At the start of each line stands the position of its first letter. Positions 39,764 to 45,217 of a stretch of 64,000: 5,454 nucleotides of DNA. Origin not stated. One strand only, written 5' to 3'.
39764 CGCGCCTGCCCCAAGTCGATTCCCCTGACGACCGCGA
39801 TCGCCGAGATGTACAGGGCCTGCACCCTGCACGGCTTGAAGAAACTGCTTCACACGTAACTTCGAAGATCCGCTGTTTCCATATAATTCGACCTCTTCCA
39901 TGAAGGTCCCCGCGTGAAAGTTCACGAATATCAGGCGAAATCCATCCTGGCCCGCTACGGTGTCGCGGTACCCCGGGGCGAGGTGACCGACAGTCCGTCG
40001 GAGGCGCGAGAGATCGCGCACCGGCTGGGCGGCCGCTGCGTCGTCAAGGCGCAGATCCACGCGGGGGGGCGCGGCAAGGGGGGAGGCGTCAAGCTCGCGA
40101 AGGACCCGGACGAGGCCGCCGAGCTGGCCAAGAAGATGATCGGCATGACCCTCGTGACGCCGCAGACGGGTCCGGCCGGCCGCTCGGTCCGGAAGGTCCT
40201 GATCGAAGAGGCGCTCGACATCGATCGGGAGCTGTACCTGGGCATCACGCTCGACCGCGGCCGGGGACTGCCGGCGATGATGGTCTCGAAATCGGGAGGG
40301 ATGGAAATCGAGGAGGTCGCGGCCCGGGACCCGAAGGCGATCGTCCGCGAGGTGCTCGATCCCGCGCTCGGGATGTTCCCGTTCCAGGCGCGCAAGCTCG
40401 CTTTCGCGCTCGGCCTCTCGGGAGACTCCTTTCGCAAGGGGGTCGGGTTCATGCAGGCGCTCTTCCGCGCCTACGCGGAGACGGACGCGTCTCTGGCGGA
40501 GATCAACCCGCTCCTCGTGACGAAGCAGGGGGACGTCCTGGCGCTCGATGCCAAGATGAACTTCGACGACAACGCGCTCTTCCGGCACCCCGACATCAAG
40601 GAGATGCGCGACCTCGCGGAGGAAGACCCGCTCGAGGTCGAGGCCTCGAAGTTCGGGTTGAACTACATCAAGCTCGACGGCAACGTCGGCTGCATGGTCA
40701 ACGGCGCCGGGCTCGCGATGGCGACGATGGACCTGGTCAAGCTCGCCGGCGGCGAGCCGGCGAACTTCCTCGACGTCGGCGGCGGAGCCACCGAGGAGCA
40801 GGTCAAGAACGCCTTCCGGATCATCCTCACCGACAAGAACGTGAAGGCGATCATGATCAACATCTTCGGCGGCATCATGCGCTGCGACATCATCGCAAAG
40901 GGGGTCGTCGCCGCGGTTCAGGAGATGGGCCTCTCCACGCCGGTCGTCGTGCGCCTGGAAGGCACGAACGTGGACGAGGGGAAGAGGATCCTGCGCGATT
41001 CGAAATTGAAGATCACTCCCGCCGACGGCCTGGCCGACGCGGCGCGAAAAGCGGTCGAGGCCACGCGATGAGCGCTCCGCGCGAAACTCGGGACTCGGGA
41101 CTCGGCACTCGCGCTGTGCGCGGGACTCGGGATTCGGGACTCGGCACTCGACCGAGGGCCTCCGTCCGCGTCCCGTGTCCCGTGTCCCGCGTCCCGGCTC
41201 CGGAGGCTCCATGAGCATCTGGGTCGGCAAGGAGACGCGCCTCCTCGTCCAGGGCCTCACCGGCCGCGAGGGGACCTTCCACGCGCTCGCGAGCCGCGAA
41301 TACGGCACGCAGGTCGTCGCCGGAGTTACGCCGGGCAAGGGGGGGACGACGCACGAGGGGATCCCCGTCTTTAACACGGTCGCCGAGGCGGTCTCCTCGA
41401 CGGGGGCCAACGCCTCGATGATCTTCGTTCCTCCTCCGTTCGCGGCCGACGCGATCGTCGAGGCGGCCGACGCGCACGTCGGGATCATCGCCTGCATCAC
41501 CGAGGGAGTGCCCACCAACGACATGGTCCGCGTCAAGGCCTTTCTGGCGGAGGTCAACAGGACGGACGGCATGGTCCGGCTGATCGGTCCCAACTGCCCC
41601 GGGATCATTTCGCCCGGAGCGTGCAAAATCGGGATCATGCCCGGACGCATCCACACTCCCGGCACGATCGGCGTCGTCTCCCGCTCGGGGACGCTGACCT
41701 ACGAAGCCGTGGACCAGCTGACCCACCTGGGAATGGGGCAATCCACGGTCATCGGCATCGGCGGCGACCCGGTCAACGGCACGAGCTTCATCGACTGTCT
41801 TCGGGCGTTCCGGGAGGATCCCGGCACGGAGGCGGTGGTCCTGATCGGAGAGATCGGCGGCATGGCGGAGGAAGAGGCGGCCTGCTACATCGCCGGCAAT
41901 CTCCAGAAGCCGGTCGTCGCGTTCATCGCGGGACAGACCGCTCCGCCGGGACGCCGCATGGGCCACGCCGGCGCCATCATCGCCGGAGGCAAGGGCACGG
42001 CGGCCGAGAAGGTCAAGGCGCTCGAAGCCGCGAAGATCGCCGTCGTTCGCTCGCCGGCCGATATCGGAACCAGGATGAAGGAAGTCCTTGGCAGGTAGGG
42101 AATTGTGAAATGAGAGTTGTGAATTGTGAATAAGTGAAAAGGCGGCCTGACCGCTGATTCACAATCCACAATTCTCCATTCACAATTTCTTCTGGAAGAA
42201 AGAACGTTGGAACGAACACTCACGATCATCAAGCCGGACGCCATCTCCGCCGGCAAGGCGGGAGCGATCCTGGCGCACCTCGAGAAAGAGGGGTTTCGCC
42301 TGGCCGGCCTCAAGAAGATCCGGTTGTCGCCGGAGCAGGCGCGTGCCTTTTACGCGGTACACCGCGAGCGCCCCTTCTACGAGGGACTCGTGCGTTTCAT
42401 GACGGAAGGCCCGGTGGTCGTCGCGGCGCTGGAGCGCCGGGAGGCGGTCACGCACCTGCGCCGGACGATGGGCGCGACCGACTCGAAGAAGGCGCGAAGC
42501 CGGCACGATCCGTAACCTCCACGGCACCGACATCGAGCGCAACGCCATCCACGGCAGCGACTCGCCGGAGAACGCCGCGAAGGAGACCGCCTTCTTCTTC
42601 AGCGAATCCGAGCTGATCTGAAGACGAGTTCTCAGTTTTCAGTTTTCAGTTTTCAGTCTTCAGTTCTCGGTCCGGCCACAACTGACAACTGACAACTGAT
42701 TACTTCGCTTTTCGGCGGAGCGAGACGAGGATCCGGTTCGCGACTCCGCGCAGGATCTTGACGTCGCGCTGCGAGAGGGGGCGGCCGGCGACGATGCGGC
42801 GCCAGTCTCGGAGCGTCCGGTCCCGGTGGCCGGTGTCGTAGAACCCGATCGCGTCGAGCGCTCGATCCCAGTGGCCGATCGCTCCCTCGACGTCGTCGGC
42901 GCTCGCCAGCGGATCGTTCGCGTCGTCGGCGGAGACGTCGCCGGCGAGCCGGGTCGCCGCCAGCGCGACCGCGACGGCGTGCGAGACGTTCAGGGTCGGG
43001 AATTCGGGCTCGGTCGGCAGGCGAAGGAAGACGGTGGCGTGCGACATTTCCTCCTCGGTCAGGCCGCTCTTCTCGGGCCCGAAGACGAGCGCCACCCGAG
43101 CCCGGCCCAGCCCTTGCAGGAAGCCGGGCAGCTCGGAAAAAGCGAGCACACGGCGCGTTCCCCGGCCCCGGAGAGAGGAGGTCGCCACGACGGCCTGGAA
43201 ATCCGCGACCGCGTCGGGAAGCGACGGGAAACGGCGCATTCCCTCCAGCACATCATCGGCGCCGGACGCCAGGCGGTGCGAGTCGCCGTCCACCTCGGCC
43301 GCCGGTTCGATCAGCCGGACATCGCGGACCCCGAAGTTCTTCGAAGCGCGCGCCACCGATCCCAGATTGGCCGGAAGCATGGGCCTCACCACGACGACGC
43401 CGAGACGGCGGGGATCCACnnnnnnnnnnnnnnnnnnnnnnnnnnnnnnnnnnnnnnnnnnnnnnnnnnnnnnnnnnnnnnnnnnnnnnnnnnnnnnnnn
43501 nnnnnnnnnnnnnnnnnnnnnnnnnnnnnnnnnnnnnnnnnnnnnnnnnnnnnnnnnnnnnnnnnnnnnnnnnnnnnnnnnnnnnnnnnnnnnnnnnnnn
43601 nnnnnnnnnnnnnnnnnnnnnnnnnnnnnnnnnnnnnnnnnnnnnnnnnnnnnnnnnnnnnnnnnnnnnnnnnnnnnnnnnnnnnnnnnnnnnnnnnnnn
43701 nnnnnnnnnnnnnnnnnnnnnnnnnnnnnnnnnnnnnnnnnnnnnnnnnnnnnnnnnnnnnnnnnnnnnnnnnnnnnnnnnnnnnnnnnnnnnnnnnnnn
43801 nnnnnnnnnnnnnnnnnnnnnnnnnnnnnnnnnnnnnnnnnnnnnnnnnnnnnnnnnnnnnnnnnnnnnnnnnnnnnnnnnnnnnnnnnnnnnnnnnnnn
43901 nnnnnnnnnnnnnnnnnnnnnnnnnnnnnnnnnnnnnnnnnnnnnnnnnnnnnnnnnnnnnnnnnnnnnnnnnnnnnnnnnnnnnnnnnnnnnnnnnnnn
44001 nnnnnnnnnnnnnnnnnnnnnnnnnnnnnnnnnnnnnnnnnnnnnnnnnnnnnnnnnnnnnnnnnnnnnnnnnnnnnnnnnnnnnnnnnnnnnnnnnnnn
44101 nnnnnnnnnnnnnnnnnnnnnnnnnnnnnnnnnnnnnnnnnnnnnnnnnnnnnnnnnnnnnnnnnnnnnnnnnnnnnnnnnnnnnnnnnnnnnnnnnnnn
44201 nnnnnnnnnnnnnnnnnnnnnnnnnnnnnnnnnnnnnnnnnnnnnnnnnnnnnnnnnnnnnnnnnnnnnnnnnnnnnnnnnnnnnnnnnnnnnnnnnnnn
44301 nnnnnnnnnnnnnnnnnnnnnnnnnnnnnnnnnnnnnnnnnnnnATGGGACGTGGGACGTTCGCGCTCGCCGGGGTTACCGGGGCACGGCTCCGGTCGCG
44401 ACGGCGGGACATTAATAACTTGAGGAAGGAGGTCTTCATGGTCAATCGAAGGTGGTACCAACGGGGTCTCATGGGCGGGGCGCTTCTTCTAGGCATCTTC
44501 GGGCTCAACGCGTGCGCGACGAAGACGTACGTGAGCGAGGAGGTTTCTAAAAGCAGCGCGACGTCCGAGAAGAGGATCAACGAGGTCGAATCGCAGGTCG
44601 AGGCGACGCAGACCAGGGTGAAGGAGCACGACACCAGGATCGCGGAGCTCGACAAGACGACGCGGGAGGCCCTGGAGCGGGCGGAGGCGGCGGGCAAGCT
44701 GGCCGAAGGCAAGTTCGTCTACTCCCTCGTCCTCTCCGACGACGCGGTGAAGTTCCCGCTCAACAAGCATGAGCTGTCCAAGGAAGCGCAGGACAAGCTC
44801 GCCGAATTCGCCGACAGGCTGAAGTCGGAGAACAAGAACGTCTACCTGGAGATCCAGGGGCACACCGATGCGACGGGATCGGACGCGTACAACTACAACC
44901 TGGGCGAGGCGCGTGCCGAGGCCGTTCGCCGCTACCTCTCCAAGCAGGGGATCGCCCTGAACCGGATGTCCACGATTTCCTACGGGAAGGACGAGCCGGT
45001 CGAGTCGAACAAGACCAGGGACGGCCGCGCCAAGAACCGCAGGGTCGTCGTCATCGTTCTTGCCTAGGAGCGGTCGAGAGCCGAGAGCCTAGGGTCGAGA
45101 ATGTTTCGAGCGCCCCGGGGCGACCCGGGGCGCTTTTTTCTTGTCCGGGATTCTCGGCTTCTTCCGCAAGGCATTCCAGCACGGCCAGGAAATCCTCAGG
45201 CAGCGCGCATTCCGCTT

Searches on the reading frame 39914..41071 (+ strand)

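Call 11: search_protein_families(library=pfam, proteins=[window:39914-41071:+])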
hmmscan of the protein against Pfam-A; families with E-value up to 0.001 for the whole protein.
window:39914-41071:+ (385 aa): 6 families
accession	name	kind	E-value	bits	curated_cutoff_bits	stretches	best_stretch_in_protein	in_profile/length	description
PF08442.15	ATP-grasp_2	-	5.2e-75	251.9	29.5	1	2-201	1-201/202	ATP-grasp domain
PF00549.24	Ligase_CoA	-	4.6e-35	121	24.5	1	261-381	1-128/128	CoA-ligase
PF24948.1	Citrate_synth_N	-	2.1e-13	50.6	83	1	35-224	47-227/232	ATP-citrate synthase ATP-grasp domain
PF13549.11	ATP-grasp_5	-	5.2e-12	46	27.6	1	4-133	11-136/221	ATP-grasp domain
PF01071.24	GARS_A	-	2.6e-05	24.6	27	1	8-102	6-90/194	Phosphoribosylglycinamide synthetase, ATP-grasp (A) domain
PF02786.22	CPSase_L_D2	-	0.00059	19.8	19.8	0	7-106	4-94/211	Carbamoyl-phosphate synthase L chain, ATP binding domain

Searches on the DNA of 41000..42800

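Call 81: search_rna_families(source=window, start=41000, end=42800, threshold=evalue, max_evalue=1)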
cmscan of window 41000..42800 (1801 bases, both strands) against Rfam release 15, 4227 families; matches with E-value up to 1: 8.
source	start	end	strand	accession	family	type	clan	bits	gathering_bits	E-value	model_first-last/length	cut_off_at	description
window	42094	42194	+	RF04059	MIR5020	Gene; miRNA;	-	27.2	73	0.0082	1-109/109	no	MIR5020 microRNA precursor family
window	42109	42180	+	RF03607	mir-9447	Gene; miRNA;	-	23.2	67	0.15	1-68/68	no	mir-9447 microRNA precursor family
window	42101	42186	-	RF01013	mir-577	Gene; miRNA;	-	22.7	100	0.3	1-86/86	no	mir-577 microRNA precursor family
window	41117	41199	+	RF04029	mir-8521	Gene; miRNA;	-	22.6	80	0.084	1-68/68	no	mir-8521 microRNA precursor family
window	42111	42178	-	RF00671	mir-138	Gene; miRNA;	-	22.2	50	0.1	1-78/78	no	mir-138 microRNA precursor family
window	42116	42170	-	RF03339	mir-3047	Gene; miRNA;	-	21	53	0.51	1-61/61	no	mir-3047 microRNA precursor family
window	42615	42667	-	RF01144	sR17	Gene; snRNA; snoRNA; CD-box;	-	19.7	36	0.1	1-55/55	no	Small nucleolar RNA sR17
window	41477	41528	-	RF01276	sR53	Gene; snRNA; snoRNA; CD-box;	-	19.2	49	0.13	1-60/60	no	Small nucleolar RNA sR53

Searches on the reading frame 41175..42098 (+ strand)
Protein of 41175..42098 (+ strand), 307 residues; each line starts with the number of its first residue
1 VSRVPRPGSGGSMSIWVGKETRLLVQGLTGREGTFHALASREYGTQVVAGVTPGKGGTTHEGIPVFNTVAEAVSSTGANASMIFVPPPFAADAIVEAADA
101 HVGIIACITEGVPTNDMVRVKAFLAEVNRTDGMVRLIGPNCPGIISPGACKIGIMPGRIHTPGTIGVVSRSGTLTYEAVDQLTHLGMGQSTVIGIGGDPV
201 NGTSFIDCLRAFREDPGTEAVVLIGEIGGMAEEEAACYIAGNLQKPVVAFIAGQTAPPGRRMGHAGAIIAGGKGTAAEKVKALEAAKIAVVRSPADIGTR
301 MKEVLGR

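Call 11: search_protein_families(library=pfam, proteins=[window:41175-42098:+])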
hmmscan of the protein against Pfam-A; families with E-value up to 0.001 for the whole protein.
window:41175-42098:+ (307 aa): 3 families
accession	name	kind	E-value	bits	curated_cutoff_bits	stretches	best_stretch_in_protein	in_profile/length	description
PF02629.25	CoA_binding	-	4.2e-27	95.2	22.3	1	19-111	2-97/97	CoA binding domain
PF00549.24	Ligase_CoA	-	3.1e-26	92.4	24.5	1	168-287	1-126/128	CoA-ligase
PF13607.11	Succ_CoA_lig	-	5.1e-11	42.9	27.4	1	162-268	1-106/138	Succinyl-CoA ligase like flavodoxin domain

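Call 13: find_related_loci(query=window:41175-42098:+, collection=genome_contigs, flank=10000)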
Query window:41175-42098:+ (307 aa) in genome_contigs; peptide patterns used: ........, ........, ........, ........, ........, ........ (x = any residue, [..] = any of these).
598 stretches matched a pattern (row limit reached: there are more); 539 encode a relative of the query (tblastn E <= 1e-3); the best 80 are kept; 80 distinct loci.
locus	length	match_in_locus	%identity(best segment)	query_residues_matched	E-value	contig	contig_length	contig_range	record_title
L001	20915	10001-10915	92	3-307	0e+0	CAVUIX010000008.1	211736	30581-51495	MAG: uncultured Acidobacteriota bacterium isolate MFD02199.bin.2.111 genome assembly, contig: contig_18593, whole genome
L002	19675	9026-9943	88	2-307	7e-178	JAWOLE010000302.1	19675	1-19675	MAG: Thermoanaerobaculia bacterium isolate bin_228 c_000006169587, whole genome shotgun sequence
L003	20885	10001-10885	91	13-307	3e-177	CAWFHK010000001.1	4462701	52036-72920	MAG: uncultured Acidobacteriota bacterium isolate MFD04944.bin.1.336 genome assembly, contig: contig_25364, whole genome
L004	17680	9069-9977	86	5-307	3e-172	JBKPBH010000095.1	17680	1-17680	MAG: Acidobacteriota bacterium isolate GB_EKS_MAG_00083 GB_EKS_000001453363, whole genome shotgun sequence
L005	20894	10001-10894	88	13-307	7e-172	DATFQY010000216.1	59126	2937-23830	MAG TPA_asm: Thermoanaerobaculia bacterium isolate SMAG_U9343 k141_1169373, whole genome shotgun sequence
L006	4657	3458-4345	89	12-307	1e-174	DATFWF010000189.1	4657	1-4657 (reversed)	MAG TPA_asm: Thermoanaerobaculia bacterium isolate SMAG_U9483 k141_793043, whole genome shotgun sequence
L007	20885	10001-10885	85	12-306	2e-167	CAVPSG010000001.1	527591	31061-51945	MAG: uncultured Acidobacteriota bacterium isolate MFD00031.bin.2.23 genome assembly, contig: contig_15625, whole genome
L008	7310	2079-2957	86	13-305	2e-167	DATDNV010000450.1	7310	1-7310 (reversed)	MAG TPA_asm: Thermoanaerobaculia bacterium isolate SMAG_U446 k141_383873, whole genome shotgun sequence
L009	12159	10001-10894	85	10-307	1e-166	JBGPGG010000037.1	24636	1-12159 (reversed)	MAG: Thermoanaerobaculia bacterium isolate OBJ_0618_7090110_48 k141_52931_length_24636_cov_70.3745, whole genome shotgun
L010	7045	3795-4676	85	12-305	6e-166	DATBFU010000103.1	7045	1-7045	MAG TPA_asm: Thermoanaerobaculia bacterium isolate SMAG_U3819 k141_3195066, whole genome shotgun sequence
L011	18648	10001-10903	83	2-307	8e-166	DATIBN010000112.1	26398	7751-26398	MAG TPA_asm: Thermoanaerobaculia bacterium isolate SMAG_U16291 k141_1557366, whole genome shotgun sequence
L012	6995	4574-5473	82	8-307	2e-165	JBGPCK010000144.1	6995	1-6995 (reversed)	MAG: Thermoanaerobaculia bacterium isolate OBJ_0618_050_50 k141_2813208_length_6995_cov_214.9632, whole genome shotgun s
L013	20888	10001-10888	84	12-307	1e-164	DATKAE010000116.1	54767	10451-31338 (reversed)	MAG TPA_asm: Thermoanaerobaculia bacterium isolate SMAG_U15197 k141_261583, whole genome shotgun sequence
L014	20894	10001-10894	83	10-307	9e-165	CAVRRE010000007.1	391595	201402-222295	MAG: uncultured Acidobacteriota bacterium isolate MFD04850.bin.2.306 genome assembly, contig: contig_30721, whole genome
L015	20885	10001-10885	84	13-307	2e-164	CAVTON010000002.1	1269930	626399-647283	MAG: uncultured Acidobacteriota bacterium isolate MFD00822.bin.1.116 genome assembly, contig: contig_58099, whole genome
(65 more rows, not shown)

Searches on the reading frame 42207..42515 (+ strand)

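Call 11: search_protein_families(library=pfam, proteins=[window:42207-42515:+])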
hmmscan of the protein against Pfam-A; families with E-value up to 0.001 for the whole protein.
window:42207-42515:+ (102 aa): 1 family
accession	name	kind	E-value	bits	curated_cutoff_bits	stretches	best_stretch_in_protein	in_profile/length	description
PF00334.24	NDK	-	8.3e-33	113.6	27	1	2-98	1-97/135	Nucleoside diphosphate kinase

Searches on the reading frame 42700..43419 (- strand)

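Call 11: search_protein_families(library=pfam, proteins=[window:42700-43419:-])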
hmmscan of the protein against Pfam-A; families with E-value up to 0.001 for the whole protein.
window:42700-43419:- (239 aa): 1 family
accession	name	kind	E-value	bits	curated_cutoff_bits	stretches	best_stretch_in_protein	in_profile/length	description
PF00588.24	SpoU_methylase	-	2.5e-25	89.7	29.7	1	7-153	3-141/142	SpoU rRNA Methylase family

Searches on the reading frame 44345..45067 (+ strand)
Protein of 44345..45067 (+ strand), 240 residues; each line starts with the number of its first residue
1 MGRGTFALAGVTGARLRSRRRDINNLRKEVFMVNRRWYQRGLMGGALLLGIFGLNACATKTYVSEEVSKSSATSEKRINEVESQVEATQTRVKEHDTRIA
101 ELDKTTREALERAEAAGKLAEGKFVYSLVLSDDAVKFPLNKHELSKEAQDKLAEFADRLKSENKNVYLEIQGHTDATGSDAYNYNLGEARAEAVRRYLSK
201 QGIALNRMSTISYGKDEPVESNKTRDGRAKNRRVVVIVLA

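Call 50: search_protein_families(library=pfam, proteins=[window:44345-45067:+])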
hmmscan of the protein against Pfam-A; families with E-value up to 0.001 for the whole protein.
window:44345-45067:+ (240 aa): 1 family
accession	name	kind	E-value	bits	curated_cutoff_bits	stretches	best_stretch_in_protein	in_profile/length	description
PF00691.25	OmpA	-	9.6e-23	80.8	27.2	1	137-232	2-98/98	OmpA family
